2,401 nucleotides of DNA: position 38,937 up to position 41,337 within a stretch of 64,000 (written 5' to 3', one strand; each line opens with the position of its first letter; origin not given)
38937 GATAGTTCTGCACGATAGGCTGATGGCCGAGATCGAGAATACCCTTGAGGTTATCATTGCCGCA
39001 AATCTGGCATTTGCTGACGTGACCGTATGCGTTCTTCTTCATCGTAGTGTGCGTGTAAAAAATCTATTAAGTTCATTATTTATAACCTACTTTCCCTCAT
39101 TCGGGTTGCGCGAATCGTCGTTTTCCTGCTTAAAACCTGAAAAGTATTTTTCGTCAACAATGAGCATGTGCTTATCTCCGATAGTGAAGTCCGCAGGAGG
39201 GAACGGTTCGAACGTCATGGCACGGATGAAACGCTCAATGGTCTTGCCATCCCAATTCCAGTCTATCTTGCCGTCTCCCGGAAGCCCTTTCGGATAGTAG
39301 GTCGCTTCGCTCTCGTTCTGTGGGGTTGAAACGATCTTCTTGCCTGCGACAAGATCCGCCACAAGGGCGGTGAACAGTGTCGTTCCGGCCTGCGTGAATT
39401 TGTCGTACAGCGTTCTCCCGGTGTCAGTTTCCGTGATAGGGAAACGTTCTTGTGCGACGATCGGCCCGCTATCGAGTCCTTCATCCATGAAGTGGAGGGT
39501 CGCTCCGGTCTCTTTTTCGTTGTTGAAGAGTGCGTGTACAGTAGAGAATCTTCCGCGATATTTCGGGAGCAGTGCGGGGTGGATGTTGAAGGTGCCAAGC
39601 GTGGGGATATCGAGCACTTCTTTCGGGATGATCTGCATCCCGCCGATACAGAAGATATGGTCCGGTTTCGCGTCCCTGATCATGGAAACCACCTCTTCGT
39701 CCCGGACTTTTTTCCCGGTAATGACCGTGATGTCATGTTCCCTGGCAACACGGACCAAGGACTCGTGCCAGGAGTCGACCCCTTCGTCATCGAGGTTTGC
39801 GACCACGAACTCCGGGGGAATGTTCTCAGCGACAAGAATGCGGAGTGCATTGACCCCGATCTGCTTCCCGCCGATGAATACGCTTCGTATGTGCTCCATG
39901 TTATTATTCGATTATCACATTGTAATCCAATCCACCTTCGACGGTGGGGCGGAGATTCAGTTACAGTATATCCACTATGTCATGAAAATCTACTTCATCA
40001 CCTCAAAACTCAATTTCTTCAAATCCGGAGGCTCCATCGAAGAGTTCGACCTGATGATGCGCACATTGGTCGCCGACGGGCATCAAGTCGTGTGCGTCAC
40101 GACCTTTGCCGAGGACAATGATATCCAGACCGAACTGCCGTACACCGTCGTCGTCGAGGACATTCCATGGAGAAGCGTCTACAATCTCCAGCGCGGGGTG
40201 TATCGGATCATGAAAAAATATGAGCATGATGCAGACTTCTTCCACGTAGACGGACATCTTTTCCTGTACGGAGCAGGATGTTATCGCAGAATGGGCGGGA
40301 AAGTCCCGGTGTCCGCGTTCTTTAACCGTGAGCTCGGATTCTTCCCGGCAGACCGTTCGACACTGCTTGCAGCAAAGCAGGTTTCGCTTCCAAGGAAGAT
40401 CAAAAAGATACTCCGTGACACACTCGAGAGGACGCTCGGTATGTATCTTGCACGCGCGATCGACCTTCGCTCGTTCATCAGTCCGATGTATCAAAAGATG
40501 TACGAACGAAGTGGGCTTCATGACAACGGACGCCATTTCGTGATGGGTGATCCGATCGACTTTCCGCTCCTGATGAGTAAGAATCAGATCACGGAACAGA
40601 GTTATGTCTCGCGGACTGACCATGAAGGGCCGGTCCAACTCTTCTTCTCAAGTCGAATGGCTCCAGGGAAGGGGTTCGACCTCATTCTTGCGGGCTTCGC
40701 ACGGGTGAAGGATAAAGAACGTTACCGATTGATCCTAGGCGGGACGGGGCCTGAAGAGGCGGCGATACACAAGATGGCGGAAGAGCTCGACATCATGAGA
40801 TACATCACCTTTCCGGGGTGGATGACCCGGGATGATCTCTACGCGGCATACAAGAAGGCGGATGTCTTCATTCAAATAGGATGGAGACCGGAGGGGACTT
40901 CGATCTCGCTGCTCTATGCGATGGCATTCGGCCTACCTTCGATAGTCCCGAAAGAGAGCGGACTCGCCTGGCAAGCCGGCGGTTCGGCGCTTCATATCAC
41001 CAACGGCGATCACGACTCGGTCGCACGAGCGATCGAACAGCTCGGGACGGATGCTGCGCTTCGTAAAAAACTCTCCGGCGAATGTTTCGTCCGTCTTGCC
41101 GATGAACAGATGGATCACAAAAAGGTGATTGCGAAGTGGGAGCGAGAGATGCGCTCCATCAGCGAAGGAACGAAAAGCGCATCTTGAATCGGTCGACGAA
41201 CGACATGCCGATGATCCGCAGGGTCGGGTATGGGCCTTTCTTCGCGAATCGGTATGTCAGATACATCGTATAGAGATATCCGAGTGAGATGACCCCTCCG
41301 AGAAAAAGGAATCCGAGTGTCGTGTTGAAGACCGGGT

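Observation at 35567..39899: Gene set for a C-methylated, N-formylated amino sugar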

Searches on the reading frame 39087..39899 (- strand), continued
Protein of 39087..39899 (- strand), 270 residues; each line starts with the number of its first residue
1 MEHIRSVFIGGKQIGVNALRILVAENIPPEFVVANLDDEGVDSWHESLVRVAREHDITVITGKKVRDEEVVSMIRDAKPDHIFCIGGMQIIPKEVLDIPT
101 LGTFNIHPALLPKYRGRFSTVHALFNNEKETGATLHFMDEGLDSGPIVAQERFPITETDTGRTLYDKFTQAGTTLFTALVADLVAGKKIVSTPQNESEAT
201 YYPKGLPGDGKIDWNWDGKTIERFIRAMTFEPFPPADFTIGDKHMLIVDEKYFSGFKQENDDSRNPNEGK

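Call 55: search_protein_families(library=pfam, proteins=[L016:16399-17970:-, L016:17934-20645:-, L026:6736-8652:+, L026:15361-16422:-, L031:4200-5699:-, L031:6033-7532:-, L031:13849-14796:+, L015:12687-13664:+, L015:13671-15410:-, L015:7161-8660:-], max_evalue=0.001)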
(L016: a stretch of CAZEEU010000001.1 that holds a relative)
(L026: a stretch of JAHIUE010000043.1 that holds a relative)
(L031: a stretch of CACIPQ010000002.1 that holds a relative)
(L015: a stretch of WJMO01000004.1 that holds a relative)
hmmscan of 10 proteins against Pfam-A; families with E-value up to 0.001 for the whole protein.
L016:16399-17970:- (523 aa): 0 families

L016:17934-20645:- (903 aa): 1 family
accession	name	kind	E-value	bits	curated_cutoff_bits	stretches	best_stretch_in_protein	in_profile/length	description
PF09586.16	YfhO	-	5.3e-07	28.8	28.5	1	717-794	756-835/835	Bacterial membrane protein YfhO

L026:6736-8652:+ (638 aa): 0 families

L026:15361-16422:- (353 aa): 2 families
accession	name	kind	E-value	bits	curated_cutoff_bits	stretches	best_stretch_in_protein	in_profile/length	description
PF00535.33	Glycos_transf_2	-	1.2e-22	81.1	23.3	1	41-202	1-165/168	Glycosyl transferase family 2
PF10111.15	Glyco_tranf_2_2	-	0.00094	19.2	27.3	0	44-128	3-87/276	Glycosyltransferase like family 2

L031:4200-5699:- (499 aa): 2 families
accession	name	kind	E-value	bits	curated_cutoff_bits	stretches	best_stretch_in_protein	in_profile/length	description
PF00206.25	Lyase_1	-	1.5e-109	366.6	27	1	47-377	1-312/312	Lyase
PF10415.14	FumaraseC_C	-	8e-22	77.9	32.5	1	443-496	1-54/54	Fumarase C C-terminus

L031:6033-7532:- (499 aa): 0 families

L031:13849-14796:+ (315 aa): 1 family
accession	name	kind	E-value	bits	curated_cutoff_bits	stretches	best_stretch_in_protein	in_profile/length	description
PF02511.20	Thy1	-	1.2e-55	188.7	24.8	1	46-256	1-190/191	Thymidylate synthase complementing protein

L015:12687-13664:+ (325 aa): 6 families
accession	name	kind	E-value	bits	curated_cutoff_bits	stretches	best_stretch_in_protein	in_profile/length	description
PF01370.27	Epimerase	-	2.9e-46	158.3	20.9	1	3-244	1-240/240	NAD dependent epimerase/dehydratase family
PF16363.11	GDP_Man_Dehyd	-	6e-31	108.6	27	1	4-312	1-329/332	GDP-mannose 4,6 dehydratase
PF04321.23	RmlD_sub_bind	-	8.8e-13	48.4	27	1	1-233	1-199/287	RmlD substrate binding domain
PF07993.18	NAD_binding_4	-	2.9e-10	40.2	20.1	1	66-196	88-228/258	Male sterility protein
PF02719.21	Polysacc_synt_2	-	4.7e-05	23.2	20.2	0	3-117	1-128/293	Polysaccharide biosynthesis protein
PF13460.12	NAD_binding_10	-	5.5e-05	23.5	27.2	1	7-173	1-145/184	NAD(P)H-binding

L015:13671-15410:- (579 aa): 2 families
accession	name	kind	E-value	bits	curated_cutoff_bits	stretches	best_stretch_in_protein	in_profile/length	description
PF13231.12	PMT_2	-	3.1e-15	57.2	26.1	1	149-299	2-158/160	Dolichyl-phosphate-mannose-protein mannosyltransferase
PF02516.20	STT3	-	0.00039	20.5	24.5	1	145-311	68-216/405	Oligosaccharyl transferase STT3, N-terminal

L015:7161-8660:- (499 aa): 2 families
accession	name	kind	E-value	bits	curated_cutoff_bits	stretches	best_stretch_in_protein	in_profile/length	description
PF04055.27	Radical_SAM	-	6.6e-22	78.9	29.5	1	212-376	3-166/166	Radical SAM superfamily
PF02310.24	B12-binding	-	6e-14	52.3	32.1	1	41-145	14-118/121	B12 binding domain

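Call 72: search_solved_structures(query=A1, max_evalue=1e-15)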
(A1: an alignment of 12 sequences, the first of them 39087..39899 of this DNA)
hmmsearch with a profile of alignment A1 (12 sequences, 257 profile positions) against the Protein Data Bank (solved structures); distinct sequences matched with E-value up to 1e-15: 47.
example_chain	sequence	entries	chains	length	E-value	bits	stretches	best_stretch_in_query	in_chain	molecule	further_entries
8gjh_A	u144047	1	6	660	4.1e-40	141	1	5-249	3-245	Bifunctional polymyxin resistance protein ArnA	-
5j63_A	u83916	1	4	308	7e-40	140.2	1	4-249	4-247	Bifunctional polymyxin resistance protein ArnA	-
6pih_A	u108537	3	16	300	9.1e-40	139.9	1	5-249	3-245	Bifunctional polymyxin resistance protein ArnA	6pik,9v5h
1yrw_A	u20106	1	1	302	9.3e-40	139.8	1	5-249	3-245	protein ArnA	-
2bln_A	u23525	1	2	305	9.6e-40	139.8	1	5-249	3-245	PROTEIN YFBG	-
5vys_A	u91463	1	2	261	2.4e-39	138.5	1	37-243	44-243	Gdp-mannose 4,6-dehydratase / gdp-4-amino-4,6-dideoxy-d-mannose formyltransferase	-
5vyr_A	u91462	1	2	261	3.6e-39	137.9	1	65-243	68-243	Gdp-mannose 4,6-dehydratase / gdp-4-amino-4,6-dideoxy-d-mannose formyltransferase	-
1z7e_A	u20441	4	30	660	6.8e-39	137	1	5-249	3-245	protein ArnA | Bifunctional polymyxin resistance protein ArnA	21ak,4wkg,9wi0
5vyt_A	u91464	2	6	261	6.8e-39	137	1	65-243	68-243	Gdp-mannose 4,6-dehydratase / gdp-4-amino-4,6-dideoxy-d-mannose formyltransferase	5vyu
4iqf_A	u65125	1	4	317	6.1e-38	133.9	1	3-235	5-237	Methionyl-tRNA formyltransferase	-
4lxq_A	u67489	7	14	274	4.1e-35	124.6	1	6-233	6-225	WlaRD, a sugar 3N-formyl transferase | WlaRD a sugar 3N formyltransferase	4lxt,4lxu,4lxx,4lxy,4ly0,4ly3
3tqq_A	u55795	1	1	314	1.6e-34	122.7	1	1-236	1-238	Methionyl-tRNA formyltransferase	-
7n7a_A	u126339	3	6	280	4.8e-34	121.1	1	7-236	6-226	Formyl_trans_N domain-containing protein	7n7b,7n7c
3q0i_A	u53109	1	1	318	1.1e-32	116.6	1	43-246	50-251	Methionyl-tRNA formyltransferase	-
3r8x_A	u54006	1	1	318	1.6e-32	116.1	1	6-244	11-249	Methionyl-tRNA formyltransferase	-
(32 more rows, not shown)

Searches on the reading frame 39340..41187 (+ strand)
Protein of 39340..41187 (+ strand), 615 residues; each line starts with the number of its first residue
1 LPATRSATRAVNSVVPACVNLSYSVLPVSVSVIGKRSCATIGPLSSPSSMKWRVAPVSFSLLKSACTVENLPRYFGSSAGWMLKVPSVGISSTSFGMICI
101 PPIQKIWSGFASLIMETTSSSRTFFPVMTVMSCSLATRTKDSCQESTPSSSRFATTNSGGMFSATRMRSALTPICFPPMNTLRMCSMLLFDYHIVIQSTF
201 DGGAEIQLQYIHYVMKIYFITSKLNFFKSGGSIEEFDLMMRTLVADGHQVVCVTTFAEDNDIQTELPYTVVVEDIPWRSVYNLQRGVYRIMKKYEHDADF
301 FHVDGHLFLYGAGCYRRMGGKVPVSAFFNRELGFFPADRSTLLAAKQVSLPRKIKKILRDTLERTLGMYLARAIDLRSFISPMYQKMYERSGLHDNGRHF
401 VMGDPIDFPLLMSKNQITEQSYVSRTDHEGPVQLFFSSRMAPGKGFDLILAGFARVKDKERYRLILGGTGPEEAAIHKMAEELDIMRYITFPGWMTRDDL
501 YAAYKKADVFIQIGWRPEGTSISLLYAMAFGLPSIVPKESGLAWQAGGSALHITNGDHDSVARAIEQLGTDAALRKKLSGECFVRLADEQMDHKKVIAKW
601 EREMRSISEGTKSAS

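Call 3: search_protein_families(library=pfam, proteins=[window:39340-41187:+], max_evalue=0.01)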
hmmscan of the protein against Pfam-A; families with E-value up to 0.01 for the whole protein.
window:39340-41187:+ (615 aa): 4 families
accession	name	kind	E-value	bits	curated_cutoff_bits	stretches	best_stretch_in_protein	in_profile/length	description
PF00534.26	Glycos_transf_1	-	2.1e-21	76.7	26.4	1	429-579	13-166/172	Glycosyl transferases group 1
PF13692.12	Glyco_trans_1_4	-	1.2e-18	68.2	27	1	434-570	4-141/142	Glycosyl transferases group 1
PF20706.3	GT4-conflict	-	0.00011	21.8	26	1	424-543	190-317/385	Family 4 Glycosyltransferase in conflict systems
PF13439.12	Glyco_transf_4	-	0.0024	18.4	28.5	1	240-333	12-108/170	Glycosyltransferase Family 4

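Call 4: search_protein_families(library=ncbifam, proteins=[window:39340-41187:+], max_evalue=0.01)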
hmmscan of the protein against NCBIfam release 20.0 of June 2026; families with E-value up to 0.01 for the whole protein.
window:39340-41187:+ (615 aa): 19 families
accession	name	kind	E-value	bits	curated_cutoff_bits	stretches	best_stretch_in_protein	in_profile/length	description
TIGR03088.1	stp2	hypoth_equivalog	2.5e-12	46.5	409.05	1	428-601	191-367/374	TIGR03088 family PEP-CTERM/XrtA system glycosyltransferase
TIGR03999.1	thiol_BshA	equivalog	7.4e-12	44.9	273.7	1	438-604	206-370/375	N-acetyl-alpha-D-glucosaminyl L-malate synthase BshA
NF041876.1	EPS_EpsE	equivalog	2.7e-11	43.3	400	1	416-581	199-371/389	exopolysaccharide biosynthesis GT4 family glycosyltransferase EpsE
NF038295.1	EPS_HpsP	equivalog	1.7e-08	33.9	550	1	352-575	137-356/388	hormogonium polysaccharide biosynthesis glycosyltransferase HpsP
NF046085.1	XrtY_assoc_Gly1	equivalog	2.4e-08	33.2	400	1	420-598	198-375/387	XrtY-associated glycosyltransferase XYAG1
TIGR04157.1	glyco_rSAM_CFB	subfamily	4.9e-08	32.4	400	1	434-543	230-336/406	TIGR04157 family glycosyltransferase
NF007640.0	PRK10307.1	subfamily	7e-07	28.5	276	1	404-608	201-408/411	WcaI family glycosyltransferase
NF049988.1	MGlcDAGSynMgs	equivalog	2.6e-06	27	400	1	435-536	217-318/398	alpha-monoglucosyldiacylglycerol synthase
TIGR03449.1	mycothiol_MshA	equivalog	8.2e-06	25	462.5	1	434-582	223-380/406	D-inositol-3-phosphate glycosyltransferase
TIGR04005.1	wcaL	equivalog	2.1e-05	23.6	537.6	1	429-551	220-350/406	colanic acid biosynthesis glycosyltransferase WcaL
NF038229.1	Glyco4_Geo_Pelo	equivalog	5e-05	22.5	400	1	426-581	156-311/338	GPMC system family 4 glycosyltransferase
NF047880.1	glyco_SdgA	exception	0.00021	20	800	1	462-602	347-485/488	serine-aspartate repeat adhesin O-glycosyltransferase SdgA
NF007396.0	PRK09922.1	equivalog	0.00029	19.8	385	1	419-537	170-289/361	lipopolysaccharide 1,6-galactosyltransferase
TIGR04063.1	stp3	hypoth_equivalog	0.00031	19.7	442.05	1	444-511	226-294/397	TIGR04063 family PEP-CTERM/XrtA system glycosyltransferase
NF001898.0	PRK00654.1-1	equivalog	0.00061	18.5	603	0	434-542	296-403/477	glycogen synthase GlgA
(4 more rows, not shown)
